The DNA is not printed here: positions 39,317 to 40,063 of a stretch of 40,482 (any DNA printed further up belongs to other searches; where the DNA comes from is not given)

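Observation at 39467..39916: Second, unrelated HNH endonuclease inserted between gp15 and gp16, overlapping the gp16 start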

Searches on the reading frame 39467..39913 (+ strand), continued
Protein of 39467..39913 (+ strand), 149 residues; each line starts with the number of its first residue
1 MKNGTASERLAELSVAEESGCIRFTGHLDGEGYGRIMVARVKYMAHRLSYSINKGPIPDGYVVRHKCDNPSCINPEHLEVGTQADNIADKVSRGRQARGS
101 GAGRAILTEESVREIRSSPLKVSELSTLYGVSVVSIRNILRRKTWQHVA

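Call 42: get_annotated_region(hit=H49, flank=300)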
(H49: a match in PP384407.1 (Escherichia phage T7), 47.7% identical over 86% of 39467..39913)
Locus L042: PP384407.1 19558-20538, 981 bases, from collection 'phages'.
description: Mutant Escherichia phage T7 clone recombinant tail-fiber-only-rfaC_1-coliB, complete genome.
organism: Escherichia phage T7 (NCBI taxid 10760)
taxonomy: Viruses; Duplodnaviria; Heunggongvirae; Uroviricota; Caudoviricetes; Autographiviridae; Studiervirinae; Teseptimavirus; Teseptimavirus T7
host: Escherichia coli rfaC; source: -; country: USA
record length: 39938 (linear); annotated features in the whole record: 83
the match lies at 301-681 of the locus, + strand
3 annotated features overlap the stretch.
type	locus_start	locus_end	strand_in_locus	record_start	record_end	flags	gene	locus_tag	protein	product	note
CDS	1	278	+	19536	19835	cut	7.3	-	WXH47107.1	host range protein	T7p40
CDS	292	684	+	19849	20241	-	7.7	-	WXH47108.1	HNH endonuclease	T7p41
CDS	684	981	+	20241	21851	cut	8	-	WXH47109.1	head-tail adaptor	T7p42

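Call 60: predict_structure(alignment_id=A2)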
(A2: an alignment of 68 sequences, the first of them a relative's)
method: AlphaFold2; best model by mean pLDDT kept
length: 149 residues; sequences in the alignment: 68
mean_pLDDT: 94.3   pTM: 0.73
mean pLDDT of the five models: 94.3, 93.8, 92.0, 90.2, 89.4
residues with pLDDT >= 90: 133; 70-90: 13; 50-70: 2; < 50: 1
segments of 3 or more residues with pLDDT < 50: none
pLDDT, mean of each block of 10 residues (from residue 1): 79 96 97 94 97 96 95 97 94 90 93 97 98 97 94
secondary structure, 60 per line:
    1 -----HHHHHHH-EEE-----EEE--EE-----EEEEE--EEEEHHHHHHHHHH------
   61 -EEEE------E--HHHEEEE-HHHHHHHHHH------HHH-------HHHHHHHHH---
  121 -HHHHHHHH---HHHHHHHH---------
elements in order: H6-12 E14-16 E22-24 E34-38 E41-44 H45-54 E62-65 E78-81 H83-92 H109-117 H122-129 H133-140

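Call 63: fold_search(model_id=the predicted structure, library=pdb)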
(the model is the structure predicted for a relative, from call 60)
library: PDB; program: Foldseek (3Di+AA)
matches with E <= 10: 878; with E <= 0.001: 0
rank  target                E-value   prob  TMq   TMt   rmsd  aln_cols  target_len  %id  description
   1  1u3e_M                1.2e-03  1.00  0.39  0.34   8.3       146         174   17  DNA binding and cleavage by the HNH homing endonuclease I-HmuI (released 2004-08-31)
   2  1evw_A                5.9e-03  0.98  0.32  0.30   7.4       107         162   16  L116A MUTANT OF THE HOMING ENDONUCLEASE I-PPOI COMPLEXED TO HOMING SITE DNA. (released 2000-08-03)
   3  1a74_A                7.1e-03  0.93  0.32  0.30   9.7       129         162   16  I-PPOL HOMING ENDONUCLEASE/DNA COMPLEX (released 1998-06-22)
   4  2o6m_A                1.1e-02  0.97  0.34  0.31   7.8       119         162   13  H98Q mutant of the homing endonuclease I-PPOI complexed with DNA (released 2007-10-30)
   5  1cyq_A                1.3e-02  0.90  0.29  0.27   8.3        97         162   16  INTRON ENCODED HOMING ENDONUCLEASE I-PPOI (H98A)/DNA HOMING SITE COMPLEX (released 1999-11-19)
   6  6zmn_B                1.1e-01  0.77  0.29  0.35   6.6        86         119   17  Crystal structure of the Smad3-Smad5 MH1 domain chimera bound to the GGCGC site (released 2020-08-26)
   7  6zmn_A                1.3e-01  0.72  0.29  0.35   6.6        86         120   17  Crystal structure of the Smad3-Smad5 MH1 domain chimera bound to the GGCGC site (released 2020-08-26)
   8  5nm9_B                2.6e-01  0.77  0.34  0.40   6.6       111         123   17  Crystal structure of the placozoa Trichoplax adhaerens Smad4-MH1 bound to the GGCGC site. (released 2017-11-15)
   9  5mey_A                3.2e-01  0.85  0.32  0.37   3.7        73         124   23  Crystal structure of Smad4-MH1 bound to the GGCGC site. (released 2017-11-15)
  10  3qsv_A                3.4e-01  0.69  0.32  0.37   6.6        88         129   22  Structural basis for DNA recognition by constitutive Smad4 MH1 dimers (released 2011-06-22)
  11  1u8b_A                3.6e-01  0.16  0.20  0.22  13.1       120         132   12  Crystal structure of the methylated N-ADA/DNA complex (released 2005-10-11)
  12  9nhc_A                4.3e-01  0.07  0.18  0.05  17.6       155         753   10  Cryo-EM structure of SIWI-piRNA-target(49-nt)-GTSF1-Maelstrom complex (released 2025-09-17)
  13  6fi9_A                5.2e-01  0.38  0.20  0.21   9.5        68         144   10  Crystal Structure of a zinc-responsive MarR family member, Lactococcus lactis ZitR (released 2019-02-20)
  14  5mez_B                5.9e-01  0.54  0.27  0.32   4.4        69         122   23  Crystal structure of Smad4-MH1 bound to the GGCT site. (released 2017-11-15)
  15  1zr2_B                5.9e-01  0.51  0.24  0.20   6.9        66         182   18  Structure of a Synaptic gamma-delta Resolvase Tetramer Covalently Linked to two Cleaved DNAs (released 2005-08-30)
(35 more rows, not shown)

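Call 67: find_encoding_contigs(protein=P0056, flank=1500, max_places=3)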
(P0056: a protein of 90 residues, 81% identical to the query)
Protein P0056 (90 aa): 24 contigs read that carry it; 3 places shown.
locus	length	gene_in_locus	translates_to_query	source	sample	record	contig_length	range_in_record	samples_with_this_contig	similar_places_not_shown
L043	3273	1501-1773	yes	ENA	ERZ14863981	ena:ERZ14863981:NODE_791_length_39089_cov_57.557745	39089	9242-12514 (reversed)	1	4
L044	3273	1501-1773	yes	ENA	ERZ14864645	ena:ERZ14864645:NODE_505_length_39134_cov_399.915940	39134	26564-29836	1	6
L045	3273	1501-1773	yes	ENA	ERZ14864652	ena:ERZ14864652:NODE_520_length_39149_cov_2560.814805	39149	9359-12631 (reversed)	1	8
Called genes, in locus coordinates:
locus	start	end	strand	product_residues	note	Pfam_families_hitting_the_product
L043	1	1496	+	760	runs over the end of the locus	PF26212:Phage_T7_Gp15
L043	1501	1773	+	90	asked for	PF13392:HNH_3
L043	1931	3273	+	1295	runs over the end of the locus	-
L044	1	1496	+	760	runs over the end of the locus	PF26212:Phage_T7_Gp15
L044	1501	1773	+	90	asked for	PF13392:HNH_3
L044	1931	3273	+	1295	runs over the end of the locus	-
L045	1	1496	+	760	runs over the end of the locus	PF26212:Phage_T7_Gp15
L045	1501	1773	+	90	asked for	PF13392:HNH_3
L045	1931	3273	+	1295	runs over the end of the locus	-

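Call 71: get_annotated_region(hit=H66, flank=2500)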
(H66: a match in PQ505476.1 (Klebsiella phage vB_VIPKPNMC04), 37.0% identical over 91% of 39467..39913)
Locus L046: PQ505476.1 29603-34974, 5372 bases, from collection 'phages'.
description: Klebsiella phage vB_VIPKPNMC04, complete genome.
organism: Klebsiella phage vB_VIPKPNMC04 (NCBI taxid 3350332)
taxonomy: Viruses; Duplodnaviria; Heunggongvirae; Uroviricota; Caudoviricetes; Autographiviridae; Studiervirinae; Przondovirus
host: Klebsiella pneumoniae OMCS-22-1561; source: wastewater; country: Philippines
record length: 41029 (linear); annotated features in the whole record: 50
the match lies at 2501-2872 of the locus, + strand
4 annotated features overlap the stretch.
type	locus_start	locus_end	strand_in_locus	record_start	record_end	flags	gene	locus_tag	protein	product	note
CDS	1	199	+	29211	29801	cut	-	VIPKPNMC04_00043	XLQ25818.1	internal virion protein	phrog_805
CDS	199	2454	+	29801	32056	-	-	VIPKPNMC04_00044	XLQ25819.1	internal virion protein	phrog_1339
CDS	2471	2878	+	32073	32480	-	-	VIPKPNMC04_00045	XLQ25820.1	HNH endonuclease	phrog_6254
CDS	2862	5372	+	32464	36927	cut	-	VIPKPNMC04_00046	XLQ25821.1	internal virion protein with endolysin domain protein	phrog_342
